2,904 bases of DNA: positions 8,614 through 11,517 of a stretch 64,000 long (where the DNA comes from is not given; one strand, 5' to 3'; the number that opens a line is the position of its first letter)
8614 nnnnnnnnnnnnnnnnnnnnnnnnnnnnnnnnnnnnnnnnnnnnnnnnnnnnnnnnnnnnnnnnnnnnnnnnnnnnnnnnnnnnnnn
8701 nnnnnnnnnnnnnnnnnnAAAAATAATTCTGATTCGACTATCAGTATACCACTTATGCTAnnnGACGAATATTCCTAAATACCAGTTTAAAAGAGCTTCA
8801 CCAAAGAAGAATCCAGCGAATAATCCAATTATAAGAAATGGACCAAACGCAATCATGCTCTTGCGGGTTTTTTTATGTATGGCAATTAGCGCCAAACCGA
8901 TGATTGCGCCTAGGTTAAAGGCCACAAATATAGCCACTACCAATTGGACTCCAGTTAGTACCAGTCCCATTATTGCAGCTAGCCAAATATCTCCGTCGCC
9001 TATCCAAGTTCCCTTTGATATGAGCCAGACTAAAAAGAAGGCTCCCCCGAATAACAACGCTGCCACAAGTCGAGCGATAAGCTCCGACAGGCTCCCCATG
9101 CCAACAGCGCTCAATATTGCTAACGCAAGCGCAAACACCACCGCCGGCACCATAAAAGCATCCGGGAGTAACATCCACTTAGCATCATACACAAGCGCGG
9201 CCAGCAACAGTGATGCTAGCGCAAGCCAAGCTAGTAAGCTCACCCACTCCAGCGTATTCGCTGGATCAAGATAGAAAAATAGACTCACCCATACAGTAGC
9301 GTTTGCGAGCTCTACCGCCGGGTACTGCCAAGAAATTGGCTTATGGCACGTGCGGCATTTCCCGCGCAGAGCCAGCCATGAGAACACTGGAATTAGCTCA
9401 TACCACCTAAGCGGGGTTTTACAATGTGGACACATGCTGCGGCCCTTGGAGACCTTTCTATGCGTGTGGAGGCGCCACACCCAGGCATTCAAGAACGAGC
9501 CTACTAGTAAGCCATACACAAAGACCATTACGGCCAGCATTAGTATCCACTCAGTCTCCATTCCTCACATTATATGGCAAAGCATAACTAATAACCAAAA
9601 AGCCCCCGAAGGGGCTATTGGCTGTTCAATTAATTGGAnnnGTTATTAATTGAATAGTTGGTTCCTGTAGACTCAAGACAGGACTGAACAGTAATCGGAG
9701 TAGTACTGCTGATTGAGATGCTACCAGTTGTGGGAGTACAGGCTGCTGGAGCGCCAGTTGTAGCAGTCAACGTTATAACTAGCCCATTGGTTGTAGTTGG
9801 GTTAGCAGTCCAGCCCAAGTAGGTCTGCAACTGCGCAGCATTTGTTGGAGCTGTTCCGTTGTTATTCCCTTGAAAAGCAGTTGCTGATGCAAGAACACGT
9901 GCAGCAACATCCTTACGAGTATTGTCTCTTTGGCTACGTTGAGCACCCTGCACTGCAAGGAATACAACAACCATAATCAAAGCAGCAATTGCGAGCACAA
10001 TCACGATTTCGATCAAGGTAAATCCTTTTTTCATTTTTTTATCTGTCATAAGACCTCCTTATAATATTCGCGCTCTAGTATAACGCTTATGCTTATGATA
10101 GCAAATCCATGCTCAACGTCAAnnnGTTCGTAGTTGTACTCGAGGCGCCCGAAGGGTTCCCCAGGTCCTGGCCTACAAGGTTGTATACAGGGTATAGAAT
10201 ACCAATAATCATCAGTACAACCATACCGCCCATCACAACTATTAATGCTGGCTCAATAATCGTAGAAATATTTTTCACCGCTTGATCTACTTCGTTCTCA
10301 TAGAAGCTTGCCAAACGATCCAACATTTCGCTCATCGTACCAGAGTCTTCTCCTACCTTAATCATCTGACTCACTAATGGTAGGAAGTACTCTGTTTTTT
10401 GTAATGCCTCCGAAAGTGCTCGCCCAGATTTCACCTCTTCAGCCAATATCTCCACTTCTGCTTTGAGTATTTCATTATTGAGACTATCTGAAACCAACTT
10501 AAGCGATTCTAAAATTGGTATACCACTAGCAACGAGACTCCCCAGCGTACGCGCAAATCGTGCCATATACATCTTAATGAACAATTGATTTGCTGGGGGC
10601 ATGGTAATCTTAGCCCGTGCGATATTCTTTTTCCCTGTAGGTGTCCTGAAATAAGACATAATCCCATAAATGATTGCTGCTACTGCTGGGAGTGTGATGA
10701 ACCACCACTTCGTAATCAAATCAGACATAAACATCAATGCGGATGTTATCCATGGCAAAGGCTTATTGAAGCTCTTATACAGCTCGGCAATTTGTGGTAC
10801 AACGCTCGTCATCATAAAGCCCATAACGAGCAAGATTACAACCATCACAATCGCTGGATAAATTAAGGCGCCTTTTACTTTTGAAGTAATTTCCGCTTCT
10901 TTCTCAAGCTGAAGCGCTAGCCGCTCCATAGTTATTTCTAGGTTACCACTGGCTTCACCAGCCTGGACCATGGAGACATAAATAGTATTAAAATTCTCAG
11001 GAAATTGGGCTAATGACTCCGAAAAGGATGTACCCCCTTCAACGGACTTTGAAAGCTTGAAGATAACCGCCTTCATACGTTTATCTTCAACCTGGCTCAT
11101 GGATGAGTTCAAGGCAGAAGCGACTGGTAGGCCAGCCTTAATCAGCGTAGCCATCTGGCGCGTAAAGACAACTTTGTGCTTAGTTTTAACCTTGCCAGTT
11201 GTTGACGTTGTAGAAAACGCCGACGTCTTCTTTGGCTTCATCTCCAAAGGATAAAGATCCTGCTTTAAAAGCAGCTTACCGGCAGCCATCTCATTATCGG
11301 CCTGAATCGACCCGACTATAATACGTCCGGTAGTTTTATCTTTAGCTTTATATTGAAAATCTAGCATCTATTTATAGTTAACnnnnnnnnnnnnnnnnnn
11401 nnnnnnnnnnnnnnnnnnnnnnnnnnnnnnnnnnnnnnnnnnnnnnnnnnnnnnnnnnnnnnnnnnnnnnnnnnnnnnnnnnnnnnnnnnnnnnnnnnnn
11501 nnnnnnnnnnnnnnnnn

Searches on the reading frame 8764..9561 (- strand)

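Call 11: search_protein_families(library=pfam, proteins=[window:8764-9561:-], max_evalue=0.001)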
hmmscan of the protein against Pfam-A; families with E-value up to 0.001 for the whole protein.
window:8764-9561:- (266 aa): 2 families
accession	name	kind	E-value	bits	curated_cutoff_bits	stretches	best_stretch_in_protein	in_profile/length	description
PF06750.18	A24_N_bact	-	3.3e-31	107.6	23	1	15-96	1-82/84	Bacterial Peptidase A24 N-terminal domain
PF01478.23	Peptidase_A24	-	5.7e-09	36.8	26.5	1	113-223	1-104/104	Type IV leader peptidase family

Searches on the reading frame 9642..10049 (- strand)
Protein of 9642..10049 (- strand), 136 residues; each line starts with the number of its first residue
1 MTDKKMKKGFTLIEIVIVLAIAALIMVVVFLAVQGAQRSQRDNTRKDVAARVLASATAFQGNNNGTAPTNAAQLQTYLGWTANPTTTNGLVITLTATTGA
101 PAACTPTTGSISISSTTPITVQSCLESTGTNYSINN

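Call 11: search_protein_families(library=pfam, proteins=[window:9642-10049:-], max_evalue=0.001)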
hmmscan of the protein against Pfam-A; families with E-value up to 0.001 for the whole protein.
window:9642-10049:- (136 aa): 1 family
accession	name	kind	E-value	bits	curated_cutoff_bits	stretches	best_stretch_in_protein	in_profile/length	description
PF07963.17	N_methyl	-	1.1e-07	31.5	21.2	1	5-30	2-27/27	Prokaryotic N-terminal methylation motif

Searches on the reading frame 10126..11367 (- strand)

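Call 7: search_protein_families(library=pfam, proteins=[window:10126-11367:-], max_evalue=0.01)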
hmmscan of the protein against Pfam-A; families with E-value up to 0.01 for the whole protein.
window:10126-11367:- (414 aa): 1 family
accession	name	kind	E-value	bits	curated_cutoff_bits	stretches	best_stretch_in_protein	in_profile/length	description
PF00482.28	T2SSF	-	2.8e-63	211.9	25.2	2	271-393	1-125/125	Type II secretion system (T2SS), protein F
